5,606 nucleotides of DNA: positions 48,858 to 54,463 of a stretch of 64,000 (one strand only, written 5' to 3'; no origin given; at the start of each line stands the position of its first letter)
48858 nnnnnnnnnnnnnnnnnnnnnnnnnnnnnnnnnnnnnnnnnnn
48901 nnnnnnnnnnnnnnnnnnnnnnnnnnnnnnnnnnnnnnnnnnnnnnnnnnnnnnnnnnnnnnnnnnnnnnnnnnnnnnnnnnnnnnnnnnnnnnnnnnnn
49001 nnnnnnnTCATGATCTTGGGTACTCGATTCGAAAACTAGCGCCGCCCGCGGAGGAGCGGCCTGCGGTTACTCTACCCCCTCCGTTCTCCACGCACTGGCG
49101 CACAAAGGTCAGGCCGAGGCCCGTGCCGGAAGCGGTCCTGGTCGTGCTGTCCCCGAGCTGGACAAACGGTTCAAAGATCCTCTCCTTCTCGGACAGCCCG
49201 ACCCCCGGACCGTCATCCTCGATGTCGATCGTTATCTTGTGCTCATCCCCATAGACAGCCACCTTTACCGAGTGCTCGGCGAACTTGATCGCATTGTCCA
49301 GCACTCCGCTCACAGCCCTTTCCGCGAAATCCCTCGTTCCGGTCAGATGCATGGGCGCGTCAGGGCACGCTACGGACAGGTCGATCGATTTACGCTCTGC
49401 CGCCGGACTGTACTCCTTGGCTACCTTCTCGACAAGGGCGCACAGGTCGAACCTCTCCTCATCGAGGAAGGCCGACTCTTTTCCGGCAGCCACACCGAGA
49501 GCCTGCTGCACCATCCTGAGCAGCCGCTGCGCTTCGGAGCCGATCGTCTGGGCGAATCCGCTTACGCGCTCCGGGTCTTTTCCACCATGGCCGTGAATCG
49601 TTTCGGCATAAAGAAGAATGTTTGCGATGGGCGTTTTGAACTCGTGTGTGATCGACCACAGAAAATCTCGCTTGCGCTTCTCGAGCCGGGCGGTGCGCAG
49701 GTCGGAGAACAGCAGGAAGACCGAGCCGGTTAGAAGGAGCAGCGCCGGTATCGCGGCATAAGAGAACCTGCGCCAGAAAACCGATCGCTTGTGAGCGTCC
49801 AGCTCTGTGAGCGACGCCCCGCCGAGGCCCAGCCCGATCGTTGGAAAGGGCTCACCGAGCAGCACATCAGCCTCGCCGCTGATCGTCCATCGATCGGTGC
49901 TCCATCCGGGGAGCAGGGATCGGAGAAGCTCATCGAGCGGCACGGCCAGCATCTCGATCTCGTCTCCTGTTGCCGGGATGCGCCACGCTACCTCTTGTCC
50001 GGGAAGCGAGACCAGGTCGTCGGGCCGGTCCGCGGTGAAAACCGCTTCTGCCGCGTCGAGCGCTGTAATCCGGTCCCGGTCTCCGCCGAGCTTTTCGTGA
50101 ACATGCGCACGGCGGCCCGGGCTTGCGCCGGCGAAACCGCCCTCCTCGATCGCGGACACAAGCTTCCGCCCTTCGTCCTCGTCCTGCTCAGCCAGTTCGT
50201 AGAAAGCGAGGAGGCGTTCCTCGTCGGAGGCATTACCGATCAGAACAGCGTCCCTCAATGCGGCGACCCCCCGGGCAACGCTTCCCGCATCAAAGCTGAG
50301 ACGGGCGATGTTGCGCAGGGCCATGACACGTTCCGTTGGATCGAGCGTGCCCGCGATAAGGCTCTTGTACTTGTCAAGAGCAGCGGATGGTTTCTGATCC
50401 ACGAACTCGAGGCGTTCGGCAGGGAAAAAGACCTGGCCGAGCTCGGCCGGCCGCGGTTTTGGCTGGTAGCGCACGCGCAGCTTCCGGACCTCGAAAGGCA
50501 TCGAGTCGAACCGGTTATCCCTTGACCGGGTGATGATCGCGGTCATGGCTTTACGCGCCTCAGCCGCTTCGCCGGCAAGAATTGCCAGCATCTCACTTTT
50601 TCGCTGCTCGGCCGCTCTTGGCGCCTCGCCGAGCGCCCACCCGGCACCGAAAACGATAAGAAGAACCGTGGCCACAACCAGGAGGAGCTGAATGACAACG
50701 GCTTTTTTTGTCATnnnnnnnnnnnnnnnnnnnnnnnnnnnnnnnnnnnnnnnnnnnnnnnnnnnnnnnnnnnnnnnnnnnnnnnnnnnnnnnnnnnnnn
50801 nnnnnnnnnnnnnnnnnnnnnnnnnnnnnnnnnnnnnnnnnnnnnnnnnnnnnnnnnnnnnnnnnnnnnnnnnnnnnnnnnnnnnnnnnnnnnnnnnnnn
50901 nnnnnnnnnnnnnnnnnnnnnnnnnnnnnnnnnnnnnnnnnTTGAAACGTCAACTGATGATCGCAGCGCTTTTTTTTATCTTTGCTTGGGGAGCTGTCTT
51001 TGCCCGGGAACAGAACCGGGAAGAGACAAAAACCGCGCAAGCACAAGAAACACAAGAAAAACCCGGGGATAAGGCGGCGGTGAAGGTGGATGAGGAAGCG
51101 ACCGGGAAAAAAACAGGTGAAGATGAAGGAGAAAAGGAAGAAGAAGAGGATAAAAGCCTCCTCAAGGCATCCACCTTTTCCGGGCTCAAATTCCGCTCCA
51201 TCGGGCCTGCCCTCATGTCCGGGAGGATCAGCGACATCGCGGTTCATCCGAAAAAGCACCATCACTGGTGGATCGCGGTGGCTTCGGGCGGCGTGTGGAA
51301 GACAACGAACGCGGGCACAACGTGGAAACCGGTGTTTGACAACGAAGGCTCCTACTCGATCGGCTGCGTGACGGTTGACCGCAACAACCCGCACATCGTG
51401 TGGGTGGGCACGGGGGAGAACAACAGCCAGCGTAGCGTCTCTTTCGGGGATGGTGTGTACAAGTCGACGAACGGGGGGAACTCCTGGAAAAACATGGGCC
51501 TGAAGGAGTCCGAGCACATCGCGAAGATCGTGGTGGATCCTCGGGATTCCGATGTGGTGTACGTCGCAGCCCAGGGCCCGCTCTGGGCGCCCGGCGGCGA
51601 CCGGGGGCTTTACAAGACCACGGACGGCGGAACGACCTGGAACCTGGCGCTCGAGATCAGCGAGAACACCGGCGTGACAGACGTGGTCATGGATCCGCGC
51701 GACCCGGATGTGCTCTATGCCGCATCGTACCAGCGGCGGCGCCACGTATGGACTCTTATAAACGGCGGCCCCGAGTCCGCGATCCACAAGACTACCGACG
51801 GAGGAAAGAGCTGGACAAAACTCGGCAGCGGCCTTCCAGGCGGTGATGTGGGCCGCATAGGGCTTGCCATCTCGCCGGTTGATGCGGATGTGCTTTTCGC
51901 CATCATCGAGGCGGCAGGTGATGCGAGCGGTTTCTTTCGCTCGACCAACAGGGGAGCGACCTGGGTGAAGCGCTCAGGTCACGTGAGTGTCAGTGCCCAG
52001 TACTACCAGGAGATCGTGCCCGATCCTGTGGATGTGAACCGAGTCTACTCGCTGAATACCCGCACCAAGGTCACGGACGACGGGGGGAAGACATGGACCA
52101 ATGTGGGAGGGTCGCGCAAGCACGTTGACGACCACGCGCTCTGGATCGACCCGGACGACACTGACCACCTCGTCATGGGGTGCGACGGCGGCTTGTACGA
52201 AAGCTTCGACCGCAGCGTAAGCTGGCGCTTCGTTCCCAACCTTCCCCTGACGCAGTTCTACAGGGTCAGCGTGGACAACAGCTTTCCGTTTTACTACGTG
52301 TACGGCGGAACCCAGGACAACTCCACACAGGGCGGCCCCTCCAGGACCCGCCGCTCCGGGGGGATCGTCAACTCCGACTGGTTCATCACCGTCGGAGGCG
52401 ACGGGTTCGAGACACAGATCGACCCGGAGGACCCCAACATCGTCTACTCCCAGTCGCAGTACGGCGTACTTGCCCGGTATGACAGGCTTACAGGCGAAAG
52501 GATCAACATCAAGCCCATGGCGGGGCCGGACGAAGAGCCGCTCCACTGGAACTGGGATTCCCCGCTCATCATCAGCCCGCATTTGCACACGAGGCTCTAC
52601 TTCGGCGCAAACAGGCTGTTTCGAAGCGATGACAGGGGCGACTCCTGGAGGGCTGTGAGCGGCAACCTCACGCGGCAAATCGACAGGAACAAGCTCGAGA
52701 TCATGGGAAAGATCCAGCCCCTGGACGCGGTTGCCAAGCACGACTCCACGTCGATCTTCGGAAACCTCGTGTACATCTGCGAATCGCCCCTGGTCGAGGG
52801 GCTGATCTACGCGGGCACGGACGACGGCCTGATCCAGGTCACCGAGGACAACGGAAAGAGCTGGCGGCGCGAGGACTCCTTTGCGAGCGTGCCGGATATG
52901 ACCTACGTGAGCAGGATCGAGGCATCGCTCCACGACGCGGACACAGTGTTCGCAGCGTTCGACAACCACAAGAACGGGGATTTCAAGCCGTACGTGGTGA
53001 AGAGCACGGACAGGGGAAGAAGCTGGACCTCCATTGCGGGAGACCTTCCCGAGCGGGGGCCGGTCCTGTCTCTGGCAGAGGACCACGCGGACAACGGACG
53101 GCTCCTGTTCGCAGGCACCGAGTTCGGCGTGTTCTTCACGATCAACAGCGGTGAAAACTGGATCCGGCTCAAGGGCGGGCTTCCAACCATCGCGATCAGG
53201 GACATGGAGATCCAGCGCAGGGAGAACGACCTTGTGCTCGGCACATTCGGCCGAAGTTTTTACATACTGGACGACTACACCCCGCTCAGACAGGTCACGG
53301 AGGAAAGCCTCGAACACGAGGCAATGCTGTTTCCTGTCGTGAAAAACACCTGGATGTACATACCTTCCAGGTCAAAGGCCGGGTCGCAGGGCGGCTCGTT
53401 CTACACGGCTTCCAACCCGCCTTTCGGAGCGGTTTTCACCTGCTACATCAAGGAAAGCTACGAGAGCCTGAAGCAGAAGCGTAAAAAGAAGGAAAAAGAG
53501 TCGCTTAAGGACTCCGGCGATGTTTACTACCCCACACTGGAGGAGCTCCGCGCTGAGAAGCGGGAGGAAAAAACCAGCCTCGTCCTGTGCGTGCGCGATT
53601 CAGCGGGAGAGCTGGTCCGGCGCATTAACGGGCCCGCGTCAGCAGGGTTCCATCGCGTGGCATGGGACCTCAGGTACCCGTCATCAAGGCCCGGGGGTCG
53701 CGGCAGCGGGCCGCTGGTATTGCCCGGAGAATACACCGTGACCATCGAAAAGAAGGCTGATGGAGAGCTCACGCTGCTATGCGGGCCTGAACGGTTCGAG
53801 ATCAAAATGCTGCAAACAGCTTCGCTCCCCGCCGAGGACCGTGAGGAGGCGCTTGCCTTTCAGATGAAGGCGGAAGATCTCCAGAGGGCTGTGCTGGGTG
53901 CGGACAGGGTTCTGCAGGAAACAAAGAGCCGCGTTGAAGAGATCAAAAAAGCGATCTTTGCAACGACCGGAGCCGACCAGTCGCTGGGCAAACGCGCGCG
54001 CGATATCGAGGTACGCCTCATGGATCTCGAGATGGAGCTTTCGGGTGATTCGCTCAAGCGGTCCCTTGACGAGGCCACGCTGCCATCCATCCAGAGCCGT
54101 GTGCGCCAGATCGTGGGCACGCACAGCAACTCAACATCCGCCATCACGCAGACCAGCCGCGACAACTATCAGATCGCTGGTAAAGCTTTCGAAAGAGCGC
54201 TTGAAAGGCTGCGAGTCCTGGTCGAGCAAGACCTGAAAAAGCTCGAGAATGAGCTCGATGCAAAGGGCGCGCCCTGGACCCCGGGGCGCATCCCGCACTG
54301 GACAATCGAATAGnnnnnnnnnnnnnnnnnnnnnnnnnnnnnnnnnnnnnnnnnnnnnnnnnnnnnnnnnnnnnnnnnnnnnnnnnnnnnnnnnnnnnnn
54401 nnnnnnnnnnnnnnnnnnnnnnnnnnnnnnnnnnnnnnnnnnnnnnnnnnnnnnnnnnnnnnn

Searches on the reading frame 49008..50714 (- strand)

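Call 59: search_protein_families(library=pfam, proteins=[window:49008-50714:-], max_evalue=0.0001)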
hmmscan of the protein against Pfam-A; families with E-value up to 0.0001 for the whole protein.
window:49008-50714:- (568 aa): 2 families
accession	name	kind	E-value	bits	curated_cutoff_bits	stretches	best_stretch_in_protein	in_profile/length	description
PF02518.31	HATPase_c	-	3.4e-20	73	26.4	1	461-566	3-108/111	Histidine kinase-, DNA gyrase B-, and HSP90-like ATPase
PF00512.31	HisKA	-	2.2e-09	37.7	26.9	1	348-406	2-58/66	His Kinase A (phospho-acceptor) domain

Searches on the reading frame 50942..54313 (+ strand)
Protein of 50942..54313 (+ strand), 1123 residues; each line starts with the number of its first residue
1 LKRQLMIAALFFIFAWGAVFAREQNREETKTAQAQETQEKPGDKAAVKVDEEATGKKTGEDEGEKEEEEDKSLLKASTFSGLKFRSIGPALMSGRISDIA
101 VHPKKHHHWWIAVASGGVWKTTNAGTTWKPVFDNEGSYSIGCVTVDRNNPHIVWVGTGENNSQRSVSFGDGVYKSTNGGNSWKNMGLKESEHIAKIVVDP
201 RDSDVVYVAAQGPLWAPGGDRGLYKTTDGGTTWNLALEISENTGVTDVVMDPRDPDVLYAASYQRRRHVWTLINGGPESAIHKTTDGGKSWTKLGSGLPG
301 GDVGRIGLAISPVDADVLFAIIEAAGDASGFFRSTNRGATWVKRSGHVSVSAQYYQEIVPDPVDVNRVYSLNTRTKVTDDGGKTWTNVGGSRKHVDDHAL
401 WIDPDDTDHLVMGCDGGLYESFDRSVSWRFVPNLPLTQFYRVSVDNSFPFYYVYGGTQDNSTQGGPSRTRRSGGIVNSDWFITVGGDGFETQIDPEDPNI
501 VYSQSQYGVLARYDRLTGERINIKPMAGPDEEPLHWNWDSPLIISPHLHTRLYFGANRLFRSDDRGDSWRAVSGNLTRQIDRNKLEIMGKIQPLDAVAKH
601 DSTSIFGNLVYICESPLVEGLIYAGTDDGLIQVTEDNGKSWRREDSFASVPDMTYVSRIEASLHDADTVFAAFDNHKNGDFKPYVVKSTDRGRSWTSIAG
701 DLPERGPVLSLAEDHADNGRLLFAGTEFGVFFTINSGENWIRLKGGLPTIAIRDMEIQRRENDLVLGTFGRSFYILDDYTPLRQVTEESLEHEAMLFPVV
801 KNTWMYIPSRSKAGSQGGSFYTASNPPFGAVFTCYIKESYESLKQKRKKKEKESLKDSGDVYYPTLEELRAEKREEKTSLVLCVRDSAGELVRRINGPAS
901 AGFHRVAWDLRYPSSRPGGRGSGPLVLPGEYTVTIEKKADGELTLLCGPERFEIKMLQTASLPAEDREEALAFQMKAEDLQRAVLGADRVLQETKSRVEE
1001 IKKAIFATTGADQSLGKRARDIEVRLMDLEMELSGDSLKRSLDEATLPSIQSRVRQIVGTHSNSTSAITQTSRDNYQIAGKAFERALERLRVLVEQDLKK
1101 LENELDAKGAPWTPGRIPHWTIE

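Call 60: search_protein_families(library=pfam, proteins=[window:50942-54313:+], max_evalue=0.0001)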
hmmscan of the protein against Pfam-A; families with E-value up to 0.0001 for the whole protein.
window:50942-54313:+ (1123 aa): 2 families
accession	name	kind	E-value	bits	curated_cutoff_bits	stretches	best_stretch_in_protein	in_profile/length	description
PF15902.12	Sortilin-Vps10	-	7.3e-30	104.6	33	2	172-295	3-113/446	Sortilin, neurotensin receptor 3,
PF02012.26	BNR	-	3.1e-08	32.8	27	0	377-386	2-11/12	BNR/Asp-box repeat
